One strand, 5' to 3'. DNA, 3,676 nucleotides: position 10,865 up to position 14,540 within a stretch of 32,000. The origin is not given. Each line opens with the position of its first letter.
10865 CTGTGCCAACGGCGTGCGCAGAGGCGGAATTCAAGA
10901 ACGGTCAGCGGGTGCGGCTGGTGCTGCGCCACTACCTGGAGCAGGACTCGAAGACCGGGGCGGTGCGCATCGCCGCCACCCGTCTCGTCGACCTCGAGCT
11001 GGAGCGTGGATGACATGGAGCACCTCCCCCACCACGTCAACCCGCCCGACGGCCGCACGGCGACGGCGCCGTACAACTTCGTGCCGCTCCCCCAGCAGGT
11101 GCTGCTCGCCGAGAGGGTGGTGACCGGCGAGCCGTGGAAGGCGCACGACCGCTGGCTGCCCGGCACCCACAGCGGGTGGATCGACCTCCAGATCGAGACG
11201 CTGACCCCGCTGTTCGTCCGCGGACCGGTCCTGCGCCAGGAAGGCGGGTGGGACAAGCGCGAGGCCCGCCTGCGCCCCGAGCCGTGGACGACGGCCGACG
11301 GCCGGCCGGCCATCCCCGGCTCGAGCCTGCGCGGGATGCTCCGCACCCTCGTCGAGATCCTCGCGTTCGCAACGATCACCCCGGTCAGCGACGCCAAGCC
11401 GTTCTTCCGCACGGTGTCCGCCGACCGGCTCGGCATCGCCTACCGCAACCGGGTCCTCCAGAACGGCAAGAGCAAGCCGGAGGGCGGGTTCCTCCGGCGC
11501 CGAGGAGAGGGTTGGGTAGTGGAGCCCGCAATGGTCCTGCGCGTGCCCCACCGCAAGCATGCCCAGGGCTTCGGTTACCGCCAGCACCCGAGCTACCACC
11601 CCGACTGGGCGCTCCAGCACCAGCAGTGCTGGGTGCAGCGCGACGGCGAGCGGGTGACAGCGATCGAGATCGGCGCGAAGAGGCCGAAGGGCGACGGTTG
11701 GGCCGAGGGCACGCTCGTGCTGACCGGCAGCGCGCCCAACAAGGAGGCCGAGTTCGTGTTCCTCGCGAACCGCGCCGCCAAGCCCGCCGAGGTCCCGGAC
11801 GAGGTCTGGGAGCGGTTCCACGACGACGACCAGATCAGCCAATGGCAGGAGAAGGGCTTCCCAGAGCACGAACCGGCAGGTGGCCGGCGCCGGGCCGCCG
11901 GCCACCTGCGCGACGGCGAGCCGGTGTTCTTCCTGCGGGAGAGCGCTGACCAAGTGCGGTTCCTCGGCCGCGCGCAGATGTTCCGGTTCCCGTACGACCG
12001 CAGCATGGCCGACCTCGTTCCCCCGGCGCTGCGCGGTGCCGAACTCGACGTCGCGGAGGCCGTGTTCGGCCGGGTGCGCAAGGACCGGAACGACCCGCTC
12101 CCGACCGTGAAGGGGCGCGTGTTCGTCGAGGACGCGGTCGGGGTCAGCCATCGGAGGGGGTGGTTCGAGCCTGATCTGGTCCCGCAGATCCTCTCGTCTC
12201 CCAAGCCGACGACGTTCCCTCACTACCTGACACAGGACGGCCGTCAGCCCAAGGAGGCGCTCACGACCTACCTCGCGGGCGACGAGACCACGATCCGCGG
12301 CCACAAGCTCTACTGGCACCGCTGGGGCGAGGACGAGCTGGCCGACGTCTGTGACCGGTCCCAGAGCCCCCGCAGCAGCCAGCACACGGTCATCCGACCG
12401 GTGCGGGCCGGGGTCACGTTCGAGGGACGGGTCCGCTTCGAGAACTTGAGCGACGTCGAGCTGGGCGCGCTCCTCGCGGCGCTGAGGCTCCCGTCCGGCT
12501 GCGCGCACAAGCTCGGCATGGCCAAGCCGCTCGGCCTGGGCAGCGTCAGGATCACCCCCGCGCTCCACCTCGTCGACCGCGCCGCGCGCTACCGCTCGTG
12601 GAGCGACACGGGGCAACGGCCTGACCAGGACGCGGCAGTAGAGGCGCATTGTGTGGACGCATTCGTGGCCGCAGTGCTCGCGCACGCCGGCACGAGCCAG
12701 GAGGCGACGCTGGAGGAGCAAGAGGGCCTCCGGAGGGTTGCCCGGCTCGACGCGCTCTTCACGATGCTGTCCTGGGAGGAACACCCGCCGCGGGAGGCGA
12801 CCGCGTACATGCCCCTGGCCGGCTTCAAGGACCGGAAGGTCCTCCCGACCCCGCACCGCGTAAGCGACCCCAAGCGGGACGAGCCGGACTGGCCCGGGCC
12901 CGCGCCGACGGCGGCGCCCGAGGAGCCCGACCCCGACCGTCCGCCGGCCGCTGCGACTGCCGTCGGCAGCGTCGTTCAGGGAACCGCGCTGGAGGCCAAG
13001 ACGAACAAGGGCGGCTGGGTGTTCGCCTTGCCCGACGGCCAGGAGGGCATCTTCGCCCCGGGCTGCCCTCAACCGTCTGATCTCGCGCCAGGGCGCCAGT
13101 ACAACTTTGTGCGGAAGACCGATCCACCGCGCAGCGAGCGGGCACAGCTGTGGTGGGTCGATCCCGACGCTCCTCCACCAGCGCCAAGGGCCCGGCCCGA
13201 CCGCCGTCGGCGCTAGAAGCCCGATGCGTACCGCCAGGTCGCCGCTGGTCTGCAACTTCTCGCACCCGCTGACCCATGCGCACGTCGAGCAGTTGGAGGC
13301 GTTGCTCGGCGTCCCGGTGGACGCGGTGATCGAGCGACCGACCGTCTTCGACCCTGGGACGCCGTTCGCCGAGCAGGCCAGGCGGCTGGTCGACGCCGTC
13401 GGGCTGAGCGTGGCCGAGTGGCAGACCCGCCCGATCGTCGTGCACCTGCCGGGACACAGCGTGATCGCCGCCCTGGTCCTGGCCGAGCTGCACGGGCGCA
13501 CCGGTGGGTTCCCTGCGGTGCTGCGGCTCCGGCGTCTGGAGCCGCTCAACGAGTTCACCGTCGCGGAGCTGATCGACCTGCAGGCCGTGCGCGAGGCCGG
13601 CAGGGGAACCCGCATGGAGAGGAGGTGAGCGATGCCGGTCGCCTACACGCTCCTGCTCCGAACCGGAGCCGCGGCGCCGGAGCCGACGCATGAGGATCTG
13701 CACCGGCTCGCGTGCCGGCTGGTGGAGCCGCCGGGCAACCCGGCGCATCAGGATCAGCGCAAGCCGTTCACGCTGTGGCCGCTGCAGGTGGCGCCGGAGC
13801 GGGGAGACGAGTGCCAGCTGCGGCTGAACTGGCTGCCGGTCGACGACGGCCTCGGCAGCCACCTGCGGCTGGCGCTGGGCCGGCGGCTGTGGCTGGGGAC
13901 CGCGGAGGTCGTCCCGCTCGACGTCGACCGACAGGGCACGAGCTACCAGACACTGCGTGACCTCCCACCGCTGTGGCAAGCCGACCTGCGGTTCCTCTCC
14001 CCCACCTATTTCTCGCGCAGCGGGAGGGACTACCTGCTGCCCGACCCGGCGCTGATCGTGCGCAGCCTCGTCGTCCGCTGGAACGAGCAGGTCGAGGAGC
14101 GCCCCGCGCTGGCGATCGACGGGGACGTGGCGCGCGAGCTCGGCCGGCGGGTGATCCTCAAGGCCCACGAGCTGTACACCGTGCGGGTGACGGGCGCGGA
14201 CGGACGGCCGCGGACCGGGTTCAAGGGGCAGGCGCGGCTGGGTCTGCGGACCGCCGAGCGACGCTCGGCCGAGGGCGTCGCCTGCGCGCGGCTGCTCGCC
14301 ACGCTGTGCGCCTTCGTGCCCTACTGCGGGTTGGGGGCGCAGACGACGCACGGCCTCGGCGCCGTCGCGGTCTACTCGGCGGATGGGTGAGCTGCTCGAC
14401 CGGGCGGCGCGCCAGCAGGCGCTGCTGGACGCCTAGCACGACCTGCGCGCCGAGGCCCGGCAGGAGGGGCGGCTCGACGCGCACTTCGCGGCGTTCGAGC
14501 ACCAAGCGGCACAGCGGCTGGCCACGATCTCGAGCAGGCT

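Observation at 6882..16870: RT-Cas1-linked type III locus with fused-subunit (III-D-variant-like) effector genes and no Cas10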

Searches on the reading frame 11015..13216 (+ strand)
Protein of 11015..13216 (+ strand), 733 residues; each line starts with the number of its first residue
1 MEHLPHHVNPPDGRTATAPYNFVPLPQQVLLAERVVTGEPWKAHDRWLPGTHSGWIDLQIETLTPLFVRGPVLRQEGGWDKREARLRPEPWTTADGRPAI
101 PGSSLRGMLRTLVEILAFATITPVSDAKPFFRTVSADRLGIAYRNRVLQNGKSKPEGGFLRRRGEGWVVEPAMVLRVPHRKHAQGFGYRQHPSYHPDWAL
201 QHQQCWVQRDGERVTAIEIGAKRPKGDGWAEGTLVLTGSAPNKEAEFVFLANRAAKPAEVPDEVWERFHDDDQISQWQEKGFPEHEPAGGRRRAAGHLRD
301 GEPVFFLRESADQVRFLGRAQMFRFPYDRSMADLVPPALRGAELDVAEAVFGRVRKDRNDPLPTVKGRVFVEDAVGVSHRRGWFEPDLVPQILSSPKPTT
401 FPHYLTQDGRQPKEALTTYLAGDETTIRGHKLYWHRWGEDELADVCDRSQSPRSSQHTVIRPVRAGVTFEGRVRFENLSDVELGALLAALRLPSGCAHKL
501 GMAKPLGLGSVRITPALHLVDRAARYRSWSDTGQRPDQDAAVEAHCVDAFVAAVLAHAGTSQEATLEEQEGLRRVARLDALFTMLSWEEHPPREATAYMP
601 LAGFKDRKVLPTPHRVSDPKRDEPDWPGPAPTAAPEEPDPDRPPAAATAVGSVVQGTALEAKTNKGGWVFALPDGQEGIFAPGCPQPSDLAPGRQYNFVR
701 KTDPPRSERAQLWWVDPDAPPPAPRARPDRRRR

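Call 7: search_protein_families(library=pfam, proteins=[window:11015-13216:+], max_evalue=0.1)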
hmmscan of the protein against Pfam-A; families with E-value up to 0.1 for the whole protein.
window:11015-13216:+ (733 aa): 1 family
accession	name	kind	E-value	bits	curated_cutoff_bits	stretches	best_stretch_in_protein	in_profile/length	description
PF03787.20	RAMPs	-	7.2e-11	43.4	22.1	1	60-116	2-49/189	RAMP superfamily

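Call 8: search_protein_families(library=ncbifam, proteins=[window:11015-13216:+], max_evalue=0.1)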
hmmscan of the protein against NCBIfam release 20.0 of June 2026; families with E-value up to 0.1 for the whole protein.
window:11015-13216:+ (733 aa): 6 families
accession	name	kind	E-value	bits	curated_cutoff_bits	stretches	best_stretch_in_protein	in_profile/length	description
TIGR03986.1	TIGR03986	equivalog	2.1e-117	393.9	161.35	1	19-587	1-568/568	TIGR03986 family type III CRISPR-associated RAMP protein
NF041225.1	Cas_III-E_gRAMP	equivalog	5.9e-23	80.3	700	2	419-514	1440-1538/1636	type III-E CRISPR-associated gRAMP effector Cas7-11e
NF049957.1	Cas_III-I_gRAMP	exception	1.6e-11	42.9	800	1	438-536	945-1049/1076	type III-I CRISPR-associated gRAMP effector Cas7-11i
TIGR02581.1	cas_cyan_RAMP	equivalog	5.9e-06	26.1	108.05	1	92-115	35-58/216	type III CRISPR-associated RAMP protein Csx7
TIGR01899.1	cas_TM1807_csm5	equivalog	0.0052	16.3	38.3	1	80-113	92-125/364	type III-A CRISPR-associated RAMP protein Csm5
TIGR02582.1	cas7_TM1809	equivalog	0.047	13.7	90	0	97-115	42-60/203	type III-A CRISPR-associated RAMP protein Csm3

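Call 9: search_protein_families(library=padloc, proteins=[window:11015-13216:+], max_evalue=0.1)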
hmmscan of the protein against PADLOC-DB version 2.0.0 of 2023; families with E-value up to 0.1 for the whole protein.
window:11015-13216:+ (733 aa): 20 families
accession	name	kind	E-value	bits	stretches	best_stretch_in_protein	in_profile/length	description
PDLC02114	Cas7_IIId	-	1.3e-142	474.4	1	6-617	4-544/546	-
PDLC01013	Csm3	-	5.5e-119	396.9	1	10-616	10-614/650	Csm3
PDLC01407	Csm3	-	1.4e-117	392.1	1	14-615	3-514/519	"CAS-III-A,CAS-III-D; effector_G7"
PDLC02108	Cas7_IIId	-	3.5e-76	255.5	1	17-608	3-493/540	-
PDLC02116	Cas7_IIId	-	7.6e-52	175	2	301-621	304-587/617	-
PDLC02109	Cas7_IIId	-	3.4e-40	136.7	1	18-514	8-443/544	-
PDLC01220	gRAMP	-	8.5e-23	77.9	2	420-514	1317-1409/1494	CAS-III-E; effector_UNK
PDLC01016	Csm3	-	5e-21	73.9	1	60-512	3-189/189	Csm3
PDLC01613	Csm3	-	1.3e-11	43.8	1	60-512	2-177/177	"CAS-III-A,CAS-III-D; effector_G7"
PDLC01724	typeIV_Cas7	-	5e-11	40.8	2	463-534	225-303/329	Csf2_0_IV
PDLC01442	Csm3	-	9e-10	36.7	2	56-117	10-64/208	"CAS-III-A,CAS-III-D; effector_G7"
PDLC01296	Csm3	-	1.2e-06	26.7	1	94-115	34-55/192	"CAS-III-A,CAS-III-D; effector_G7"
PDLC01017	Csm3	-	3.5e-06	24.9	1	94-117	44-67/257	Csm3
PDLC01015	Csm3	-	4.7e-05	22.7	1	88-125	18-47/178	Csm3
PDLC01339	Csm3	-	0.00014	21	1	62-114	1-32/163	"CAS-III-A,CAS-III-D; effector_G7"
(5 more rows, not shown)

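Call 13: find_encoding_contigs(protein=window:11015-13216:+, flank=10000, max_places=6)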
Protein window:11015-13216:+ (733 aa): 4 contigs read that carry it; 3 places shown.
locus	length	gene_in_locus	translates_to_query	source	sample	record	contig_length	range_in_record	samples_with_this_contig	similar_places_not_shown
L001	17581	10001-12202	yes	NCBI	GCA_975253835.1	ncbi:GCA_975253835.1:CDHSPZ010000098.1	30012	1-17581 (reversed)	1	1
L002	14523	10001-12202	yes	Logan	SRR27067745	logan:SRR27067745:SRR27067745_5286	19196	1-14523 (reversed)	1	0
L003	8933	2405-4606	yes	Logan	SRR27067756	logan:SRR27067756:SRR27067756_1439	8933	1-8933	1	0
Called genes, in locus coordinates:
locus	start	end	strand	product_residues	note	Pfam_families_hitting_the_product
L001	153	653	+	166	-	PF06146:PsiE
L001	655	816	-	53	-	-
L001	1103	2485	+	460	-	PF16952:Gln-synt_N_2, PF00120:Gln-synt_C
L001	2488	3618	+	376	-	PF04909:Amidohydro_2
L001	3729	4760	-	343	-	-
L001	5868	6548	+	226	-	-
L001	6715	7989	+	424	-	-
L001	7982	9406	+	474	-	PF03787:RAMPs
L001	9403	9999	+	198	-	PF27799:CRISPR-assoc_Csx19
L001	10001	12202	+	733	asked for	PF03787:RAMPs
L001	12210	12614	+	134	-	-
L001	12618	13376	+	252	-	PF10040:CRISPR_Cas6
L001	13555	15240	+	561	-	PF00078:RVT_1, PF01867:Cas_Cas1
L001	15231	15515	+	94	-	PF09827:CRISPR_Cas2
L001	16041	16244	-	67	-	PF13701:DDE_Tnp_1_4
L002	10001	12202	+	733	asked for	PF03787:RAMPs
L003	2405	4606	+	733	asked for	PF03787:RAMPs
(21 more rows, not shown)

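Call 32: search_solved_structures(query=window:11015-13216:+, max_evalue=0.001, show_alignments=1)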
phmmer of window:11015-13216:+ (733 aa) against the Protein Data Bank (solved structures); distinct sequences matched with E-value up to 0.001: 18.
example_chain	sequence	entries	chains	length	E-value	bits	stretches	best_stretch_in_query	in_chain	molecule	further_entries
9wxh_D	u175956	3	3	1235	6.6e-14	54.5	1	454-530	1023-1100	TIGR03986 family CRISPR-associated RAMP protein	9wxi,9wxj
8d9f_B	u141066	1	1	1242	1e-12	50.6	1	420-518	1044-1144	RAMP superfamily protein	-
8d9h_B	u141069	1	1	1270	1.1e-12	50.4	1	420-518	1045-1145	RAMP superfamily protein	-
8d9g_B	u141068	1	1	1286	1.2e-12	50.2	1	420-518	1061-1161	RAMP superfamily protein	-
8d97_A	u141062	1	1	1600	1.4e-12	50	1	420-518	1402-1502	RAMP superfamily protein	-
8gna_A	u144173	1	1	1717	1.7e-12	49.8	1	420-518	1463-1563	RAMP superfamily protein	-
7x7r_A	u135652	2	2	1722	1.7e-12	49.8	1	420-518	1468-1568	RAMP superfamily protein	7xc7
7x7a_A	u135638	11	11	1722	1.7e-12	49.8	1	420-518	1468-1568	RAMP superfamily protein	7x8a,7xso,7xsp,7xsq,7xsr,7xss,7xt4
7y80_A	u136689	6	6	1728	1.7e-12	49.7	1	420-518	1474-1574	RAMP superfamily protein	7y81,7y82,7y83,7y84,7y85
8s9t_E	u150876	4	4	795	2e-12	49.6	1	426-561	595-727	TIGR03986 family CRISPR-associated RAMP protein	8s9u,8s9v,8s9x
8d9e_B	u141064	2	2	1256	2.8e-12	49.1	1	420-518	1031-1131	RAMP superfamily protein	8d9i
8d8n_B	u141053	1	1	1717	4.5e-12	48.4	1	420-518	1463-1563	RAMP superfamily protein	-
7zol_B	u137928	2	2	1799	8.7e-11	44.1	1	418-514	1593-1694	Cas7-11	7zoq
7yn9_A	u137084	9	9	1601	2.8e-09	39.1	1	427-514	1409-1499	CRISPR-associated RAMP family protein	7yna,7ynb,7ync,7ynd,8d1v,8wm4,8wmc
8eex_A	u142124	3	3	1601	2.8e-09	39.1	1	427-514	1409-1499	Cas7-11 | CRISPR-associated RAMP family protein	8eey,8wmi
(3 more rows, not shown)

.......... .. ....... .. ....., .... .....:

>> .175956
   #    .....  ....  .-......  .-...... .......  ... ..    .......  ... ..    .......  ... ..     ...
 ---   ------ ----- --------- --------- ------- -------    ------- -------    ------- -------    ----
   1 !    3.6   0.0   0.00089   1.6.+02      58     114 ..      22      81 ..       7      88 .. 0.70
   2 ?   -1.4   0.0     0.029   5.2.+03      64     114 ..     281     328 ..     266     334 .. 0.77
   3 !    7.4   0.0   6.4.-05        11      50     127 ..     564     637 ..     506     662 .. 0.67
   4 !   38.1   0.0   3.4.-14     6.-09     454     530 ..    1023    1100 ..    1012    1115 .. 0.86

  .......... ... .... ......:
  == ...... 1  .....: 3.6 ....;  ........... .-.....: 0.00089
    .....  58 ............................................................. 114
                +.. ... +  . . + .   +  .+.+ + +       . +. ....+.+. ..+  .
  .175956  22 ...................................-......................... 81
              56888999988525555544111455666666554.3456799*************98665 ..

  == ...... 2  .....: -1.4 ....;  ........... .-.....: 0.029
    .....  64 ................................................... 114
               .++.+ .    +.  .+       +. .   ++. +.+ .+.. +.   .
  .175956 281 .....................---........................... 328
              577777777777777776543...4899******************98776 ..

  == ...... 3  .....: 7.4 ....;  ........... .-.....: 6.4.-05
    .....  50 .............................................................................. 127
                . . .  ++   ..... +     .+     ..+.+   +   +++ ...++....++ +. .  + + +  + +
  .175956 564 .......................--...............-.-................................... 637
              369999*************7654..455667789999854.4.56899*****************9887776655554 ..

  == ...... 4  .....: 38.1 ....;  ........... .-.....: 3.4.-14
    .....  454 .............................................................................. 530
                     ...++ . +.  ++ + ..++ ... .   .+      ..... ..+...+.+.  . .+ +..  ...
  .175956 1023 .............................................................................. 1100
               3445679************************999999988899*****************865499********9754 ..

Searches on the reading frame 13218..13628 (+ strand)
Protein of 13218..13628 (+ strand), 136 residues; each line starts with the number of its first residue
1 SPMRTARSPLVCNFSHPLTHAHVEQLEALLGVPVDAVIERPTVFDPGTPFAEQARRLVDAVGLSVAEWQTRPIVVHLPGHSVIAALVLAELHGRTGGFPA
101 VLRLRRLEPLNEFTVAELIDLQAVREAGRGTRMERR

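Call 7: search_protein_families(library=pfam, proteins=[window:13218-13628:+], max_evalue=0.1)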
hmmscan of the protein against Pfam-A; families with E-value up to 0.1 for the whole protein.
window:13218-13628:+ (136 aa): 0 families

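Call 8: search_protein_families(library=ncbifam, proteins=[window:13218-13628:+], max_evalue=0.1)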
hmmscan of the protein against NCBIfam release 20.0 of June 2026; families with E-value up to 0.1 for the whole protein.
window:13218-13628:+ (136 aa): 2 families
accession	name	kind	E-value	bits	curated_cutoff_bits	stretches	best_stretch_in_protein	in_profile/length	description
NF040560.1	CAS_Csx15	equivalog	4.8e-39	133.4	35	1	11-132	2-125/125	CRISPR-associated protein Csx15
TIGR04541.1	thiaminase_BcmE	equivalog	0.04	12.8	175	1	67-124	168-225/381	thiamine pyridinylase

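Call 9: search_protein_families(library=padloc, proteins=[window:13218-13628:+], max_evalue=0.1)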
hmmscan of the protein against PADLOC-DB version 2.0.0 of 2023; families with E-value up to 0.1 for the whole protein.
window:13218-13628:+ (136 aa): 2 families
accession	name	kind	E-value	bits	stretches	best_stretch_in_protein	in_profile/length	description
PDLC01376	Csx15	-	4.8e-29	98.5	1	37-132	4-101/101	"CAS-I,CAS-III; associated"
PDLC01038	Csx15/20/peptidase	-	6.5e-18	63.2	1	11-129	3-114/118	peptidase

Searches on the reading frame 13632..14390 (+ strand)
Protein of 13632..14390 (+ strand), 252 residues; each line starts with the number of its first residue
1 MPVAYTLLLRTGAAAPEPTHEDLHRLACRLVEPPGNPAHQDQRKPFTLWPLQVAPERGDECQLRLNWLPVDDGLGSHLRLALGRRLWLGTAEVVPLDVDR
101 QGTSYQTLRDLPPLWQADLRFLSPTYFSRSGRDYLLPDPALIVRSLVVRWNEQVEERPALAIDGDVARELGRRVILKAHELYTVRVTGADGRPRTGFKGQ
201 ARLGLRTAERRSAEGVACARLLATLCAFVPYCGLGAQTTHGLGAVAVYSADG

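Call 7: search_protein_families(library=pfam, proteins=[window:13632-14390:+], max_evalue=0.1)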
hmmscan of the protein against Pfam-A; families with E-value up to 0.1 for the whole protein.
window:13632-14390:+ (252 aa): 1 family
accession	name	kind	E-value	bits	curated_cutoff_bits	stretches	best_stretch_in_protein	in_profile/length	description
PF10040.14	CRISPR_Cas6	-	3.9e-16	60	25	1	119-245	1-89/89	CRISPR-associated endoribonuclease Cas6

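Call 8: search_protein_families(library=ncbifam, proteins=[window:13632-14390:+], max_evalue=0.1)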
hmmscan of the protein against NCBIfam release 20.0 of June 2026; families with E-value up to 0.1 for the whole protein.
window:13632-14390:+ (252 aa): 1 family
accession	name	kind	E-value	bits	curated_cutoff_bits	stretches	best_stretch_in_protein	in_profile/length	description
TIGR01877.1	cas_cas6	equivalog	5e-09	36.9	58.65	1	118-245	84-199/200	CRISPR-associated endoribonuclease Cas6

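Call 9: search_protein_families(library=padloc, proteins=[window:13632-14390:+], max_evalue=0.1)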
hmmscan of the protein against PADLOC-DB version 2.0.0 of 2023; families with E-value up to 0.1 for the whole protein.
window:13632-14390:+ (252 aa): 14 families
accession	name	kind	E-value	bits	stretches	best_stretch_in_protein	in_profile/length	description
PDLC01650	Cas6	-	4.4e-18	64.2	1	119-243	1-102/102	"CAS-I,CAS-II,CAS-III,CAS-IV,CAS-V,CAS-VI; crRNAmaturation"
PDLC01466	Cas6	-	4.1e-14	50.8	1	117-248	114-220/223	"CAS-I,CAS-II,CAS-III,CAS-IV,CAS-V,CAS-VI; crRNAmaturation"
PDLC01717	typeIV_Cas6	-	2.1e-13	48.5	1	103-247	113-248/259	Cas6_6_IVD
PDLC00956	Cas6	-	1.3e-09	36.9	1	118-245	84-199/200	CRISPR-associated endoribonuclease Cas6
PDLC01781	Cas6_IIIa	-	1.2e-08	33.3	1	118-247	121-240/241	-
PDLC01265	Cas6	-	1.5e-08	33.7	1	119-245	83-178/179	"CAS-I,CAS-II,CAS-III,CAS-IV,CAS-V,CAS-VI; crRNAmaturation"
PDLC01200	Cas6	-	1.6e-07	28.9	1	118-247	141-269/273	"CAS-I,CAS-III-B; crRNAmaturation"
PDLC01780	Cas6_IIIa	-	7.3e-07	27.3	1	119-247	132-249/262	-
PDLC02044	Cas6d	-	2.2e-06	25.4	1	103-247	128-257/260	-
PDLC02042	Cas6d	-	2.5e-06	25.5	1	118-152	155-189/271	-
PDLC01128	Cas6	-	4.7e-05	21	1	118-247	115-243/246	Cas6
PDLC01130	Cas6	-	0.0014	16.1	1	172-248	188-258/303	Cas6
PDLC02043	Cas6d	-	0.0015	16.4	1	134-247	158-269/273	-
PDLC02099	Cas6_IIIh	-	0.011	13.1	1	172-247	194-263/313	-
